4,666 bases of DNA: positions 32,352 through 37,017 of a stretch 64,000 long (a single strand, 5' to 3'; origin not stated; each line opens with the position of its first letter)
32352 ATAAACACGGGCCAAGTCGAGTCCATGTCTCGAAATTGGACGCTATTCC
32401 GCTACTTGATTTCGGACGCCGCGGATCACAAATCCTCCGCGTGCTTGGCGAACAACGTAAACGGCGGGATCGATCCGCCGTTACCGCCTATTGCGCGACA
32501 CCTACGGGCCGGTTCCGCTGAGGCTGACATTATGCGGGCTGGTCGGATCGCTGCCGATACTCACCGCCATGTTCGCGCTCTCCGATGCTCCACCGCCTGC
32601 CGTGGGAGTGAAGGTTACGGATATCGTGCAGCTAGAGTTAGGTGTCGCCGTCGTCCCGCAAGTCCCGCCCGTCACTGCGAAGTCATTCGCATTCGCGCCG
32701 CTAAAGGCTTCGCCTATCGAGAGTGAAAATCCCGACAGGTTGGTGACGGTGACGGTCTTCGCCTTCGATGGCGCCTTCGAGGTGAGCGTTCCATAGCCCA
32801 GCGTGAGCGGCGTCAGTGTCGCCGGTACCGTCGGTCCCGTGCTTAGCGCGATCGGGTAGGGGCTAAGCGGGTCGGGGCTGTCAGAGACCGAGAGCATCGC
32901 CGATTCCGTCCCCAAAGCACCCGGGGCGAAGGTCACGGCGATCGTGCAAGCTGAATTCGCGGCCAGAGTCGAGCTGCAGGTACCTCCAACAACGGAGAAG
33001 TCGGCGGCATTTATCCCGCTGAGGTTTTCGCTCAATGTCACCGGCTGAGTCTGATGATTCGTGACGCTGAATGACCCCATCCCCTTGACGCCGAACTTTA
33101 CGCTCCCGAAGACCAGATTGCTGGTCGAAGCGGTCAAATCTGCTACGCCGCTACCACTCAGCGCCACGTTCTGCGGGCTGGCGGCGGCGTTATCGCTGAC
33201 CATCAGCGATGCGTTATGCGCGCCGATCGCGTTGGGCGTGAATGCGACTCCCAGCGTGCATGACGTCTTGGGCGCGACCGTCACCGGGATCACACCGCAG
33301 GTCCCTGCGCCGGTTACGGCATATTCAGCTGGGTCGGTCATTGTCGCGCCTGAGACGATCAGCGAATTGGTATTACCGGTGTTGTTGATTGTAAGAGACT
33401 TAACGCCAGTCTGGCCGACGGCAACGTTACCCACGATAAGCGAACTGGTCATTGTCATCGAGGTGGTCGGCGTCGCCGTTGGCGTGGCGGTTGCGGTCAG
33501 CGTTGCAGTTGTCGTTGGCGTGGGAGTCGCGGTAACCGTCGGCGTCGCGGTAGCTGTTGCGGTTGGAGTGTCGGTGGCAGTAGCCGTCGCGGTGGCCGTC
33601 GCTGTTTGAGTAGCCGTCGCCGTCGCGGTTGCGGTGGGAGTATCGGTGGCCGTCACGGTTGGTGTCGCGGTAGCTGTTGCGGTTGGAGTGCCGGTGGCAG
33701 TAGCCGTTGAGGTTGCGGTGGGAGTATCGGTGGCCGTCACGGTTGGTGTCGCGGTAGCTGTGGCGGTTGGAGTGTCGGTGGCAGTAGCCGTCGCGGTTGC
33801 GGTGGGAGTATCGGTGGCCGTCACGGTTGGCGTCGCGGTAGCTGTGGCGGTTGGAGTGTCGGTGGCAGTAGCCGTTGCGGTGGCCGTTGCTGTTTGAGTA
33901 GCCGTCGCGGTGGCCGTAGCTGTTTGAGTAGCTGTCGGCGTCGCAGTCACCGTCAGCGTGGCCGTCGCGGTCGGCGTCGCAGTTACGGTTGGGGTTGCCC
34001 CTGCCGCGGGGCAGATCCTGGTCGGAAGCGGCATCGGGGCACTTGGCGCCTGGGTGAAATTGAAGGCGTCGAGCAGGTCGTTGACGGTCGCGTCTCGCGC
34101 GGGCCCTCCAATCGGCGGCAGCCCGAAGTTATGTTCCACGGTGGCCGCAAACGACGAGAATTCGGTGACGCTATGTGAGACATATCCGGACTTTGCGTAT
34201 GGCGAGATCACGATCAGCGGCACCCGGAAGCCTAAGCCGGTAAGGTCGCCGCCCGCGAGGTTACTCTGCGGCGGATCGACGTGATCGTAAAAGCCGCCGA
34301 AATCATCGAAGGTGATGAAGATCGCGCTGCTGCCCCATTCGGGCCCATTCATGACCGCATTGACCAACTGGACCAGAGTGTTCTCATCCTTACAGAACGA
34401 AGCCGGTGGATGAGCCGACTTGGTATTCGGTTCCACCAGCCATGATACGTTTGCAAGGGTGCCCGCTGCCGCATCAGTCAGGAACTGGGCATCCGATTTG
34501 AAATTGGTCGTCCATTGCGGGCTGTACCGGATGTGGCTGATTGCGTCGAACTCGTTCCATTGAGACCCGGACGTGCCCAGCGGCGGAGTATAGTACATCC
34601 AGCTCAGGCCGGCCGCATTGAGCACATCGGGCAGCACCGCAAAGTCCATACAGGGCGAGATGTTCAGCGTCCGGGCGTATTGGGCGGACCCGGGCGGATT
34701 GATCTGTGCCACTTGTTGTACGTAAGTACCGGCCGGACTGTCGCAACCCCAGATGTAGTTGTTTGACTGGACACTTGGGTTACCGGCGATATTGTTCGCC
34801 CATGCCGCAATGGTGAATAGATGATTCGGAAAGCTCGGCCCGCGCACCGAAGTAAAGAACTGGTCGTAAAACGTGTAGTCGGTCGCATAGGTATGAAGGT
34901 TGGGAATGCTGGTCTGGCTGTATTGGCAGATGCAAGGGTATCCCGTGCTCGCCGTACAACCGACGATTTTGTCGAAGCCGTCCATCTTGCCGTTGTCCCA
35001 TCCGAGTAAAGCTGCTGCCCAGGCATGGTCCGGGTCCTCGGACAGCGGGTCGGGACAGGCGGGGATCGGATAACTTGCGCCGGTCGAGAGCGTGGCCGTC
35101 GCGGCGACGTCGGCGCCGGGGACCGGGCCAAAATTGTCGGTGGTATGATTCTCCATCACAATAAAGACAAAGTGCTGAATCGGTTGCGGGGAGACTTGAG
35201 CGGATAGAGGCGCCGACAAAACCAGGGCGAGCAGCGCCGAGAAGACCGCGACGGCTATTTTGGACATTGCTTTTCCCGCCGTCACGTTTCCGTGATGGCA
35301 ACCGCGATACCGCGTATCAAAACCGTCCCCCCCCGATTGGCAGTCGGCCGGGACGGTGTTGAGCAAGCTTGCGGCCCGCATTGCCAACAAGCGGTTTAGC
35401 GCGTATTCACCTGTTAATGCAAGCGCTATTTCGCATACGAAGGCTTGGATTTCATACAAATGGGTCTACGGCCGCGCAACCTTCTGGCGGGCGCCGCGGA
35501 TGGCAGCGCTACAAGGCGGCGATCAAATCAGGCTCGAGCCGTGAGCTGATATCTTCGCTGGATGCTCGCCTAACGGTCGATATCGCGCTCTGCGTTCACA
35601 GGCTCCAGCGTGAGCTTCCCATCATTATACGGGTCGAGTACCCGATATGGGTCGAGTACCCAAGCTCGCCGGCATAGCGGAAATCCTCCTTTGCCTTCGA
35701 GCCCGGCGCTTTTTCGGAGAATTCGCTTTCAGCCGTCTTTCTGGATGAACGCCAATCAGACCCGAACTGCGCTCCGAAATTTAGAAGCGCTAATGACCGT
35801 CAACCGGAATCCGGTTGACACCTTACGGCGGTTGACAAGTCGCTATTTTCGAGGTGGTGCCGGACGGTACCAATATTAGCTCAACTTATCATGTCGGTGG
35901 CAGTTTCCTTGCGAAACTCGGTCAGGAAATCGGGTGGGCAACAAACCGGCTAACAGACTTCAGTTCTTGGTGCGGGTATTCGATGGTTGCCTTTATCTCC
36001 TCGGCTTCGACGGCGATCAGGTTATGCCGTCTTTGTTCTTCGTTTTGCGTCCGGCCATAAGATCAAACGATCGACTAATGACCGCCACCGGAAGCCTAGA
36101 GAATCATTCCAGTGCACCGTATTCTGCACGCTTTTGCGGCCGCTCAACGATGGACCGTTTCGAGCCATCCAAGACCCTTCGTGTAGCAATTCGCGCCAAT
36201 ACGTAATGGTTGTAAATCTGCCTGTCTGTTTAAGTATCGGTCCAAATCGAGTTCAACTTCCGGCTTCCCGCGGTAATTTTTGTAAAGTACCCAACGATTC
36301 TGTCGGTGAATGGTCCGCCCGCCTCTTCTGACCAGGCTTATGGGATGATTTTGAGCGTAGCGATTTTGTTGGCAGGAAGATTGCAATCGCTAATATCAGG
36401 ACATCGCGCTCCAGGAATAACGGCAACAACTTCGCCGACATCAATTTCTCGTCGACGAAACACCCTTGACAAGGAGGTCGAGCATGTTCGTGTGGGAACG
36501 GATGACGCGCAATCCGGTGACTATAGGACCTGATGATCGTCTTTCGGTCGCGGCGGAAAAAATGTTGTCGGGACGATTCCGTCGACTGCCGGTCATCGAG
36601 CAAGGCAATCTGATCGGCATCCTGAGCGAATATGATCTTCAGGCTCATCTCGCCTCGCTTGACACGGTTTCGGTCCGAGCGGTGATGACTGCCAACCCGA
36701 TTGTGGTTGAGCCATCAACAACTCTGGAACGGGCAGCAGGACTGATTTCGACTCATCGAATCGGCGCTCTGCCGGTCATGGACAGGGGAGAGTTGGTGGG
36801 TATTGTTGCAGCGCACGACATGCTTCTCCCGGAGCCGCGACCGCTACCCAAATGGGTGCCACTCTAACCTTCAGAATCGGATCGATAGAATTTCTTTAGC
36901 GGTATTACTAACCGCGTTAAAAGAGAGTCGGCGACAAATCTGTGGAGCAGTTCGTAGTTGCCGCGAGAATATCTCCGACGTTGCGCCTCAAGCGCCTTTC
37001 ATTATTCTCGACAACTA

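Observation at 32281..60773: Dispersed 110-170 bp intergenic repeat family, seven copies within 30 kb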

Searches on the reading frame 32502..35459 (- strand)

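Call 13: search_protein_families(library=pfam, proteins=[window:32502-35459:-], max_evalue=0.01)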
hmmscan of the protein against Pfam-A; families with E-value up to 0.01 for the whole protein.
window:32502-35459:- (985 aa): 8 families
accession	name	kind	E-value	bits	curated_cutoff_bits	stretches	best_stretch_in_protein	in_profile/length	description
PF04185.19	Phosphoesterase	-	1.6e-54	185.9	23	1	94-448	1-356/356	Phosphoesterase family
PF22073.2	Cep192_D4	-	3.4e-26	92.1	35.5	3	672-771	9-111/112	Cep192 domain 4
PF15780.11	ASH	-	5.3e-09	36.6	27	1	672-763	12-97/98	Abnormal spindle-like microcephaly-assoc'd, ASPM-SPD-2-Hydin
PF24507.1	Ig_CFAP65_4th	-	6.8e-09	36.5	27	0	727-771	33-76/76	CFAP65, fourth Ig-like domain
PF22544.2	HYDIN_VesB_CFA65-like_Ig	-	1.2e-08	35.5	25.5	1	676-769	12-99/100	HYDIN/CFA65/VesB-like, Ig-like domain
PF19078.6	Big_12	-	1.7e-05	25.4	27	2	900-966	13-80/102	Bacterial Ig-like domain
PF12371.14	TMEM131_like_N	-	4.8e-05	23.9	28.8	0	679-754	13-82/84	Transmembrane protein 131-like N-terminal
PF07610.17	DUF1573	-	8e-05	23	26.1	0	676-769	10-96/98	Protein of unknown function (DUF1573)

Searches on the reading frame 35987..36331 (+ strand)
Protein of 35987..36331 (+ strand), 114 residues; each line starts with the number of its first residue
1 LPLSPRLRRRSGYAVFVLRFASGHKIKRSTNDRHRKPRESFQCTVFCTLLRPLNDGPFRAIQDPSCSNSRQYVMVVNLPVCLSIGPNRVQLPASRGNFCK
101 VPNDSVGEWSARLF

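Call 24: search_protein_families(library=pfam, proteins=[window:35987-36331:+], max_evalue=0.01)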
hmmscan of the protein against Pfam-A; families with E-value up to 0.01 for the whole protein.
window:35987-36331:+ (114 aa): 0 families

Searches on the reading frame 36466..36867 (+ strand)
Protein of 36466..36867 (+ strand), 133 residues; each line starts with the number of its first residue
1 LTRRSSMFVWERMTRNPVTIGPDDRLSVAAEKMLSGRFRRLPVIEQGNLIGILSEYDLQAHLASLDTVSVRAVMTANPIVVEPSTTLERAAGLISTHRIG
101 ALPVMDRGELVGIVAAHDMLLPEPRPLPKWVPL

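Call 24: search_protein_families(library=pfam, proteins=[window:36466-36867:+], max_evalue=0.01)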
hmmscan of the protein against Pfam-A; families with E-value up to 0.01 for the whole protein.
window:36466-36867:+ (133 aa): 2 families
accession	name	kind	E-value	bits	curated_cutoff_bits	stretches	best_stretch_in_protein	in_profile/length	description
PF00571.33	CBS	-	2.6e-28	98.5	24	2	13-62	5-55/57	CBS domain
PF01590.32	GAF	-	0.00019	22.4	22.4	0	71-129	57-113/133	GAF domain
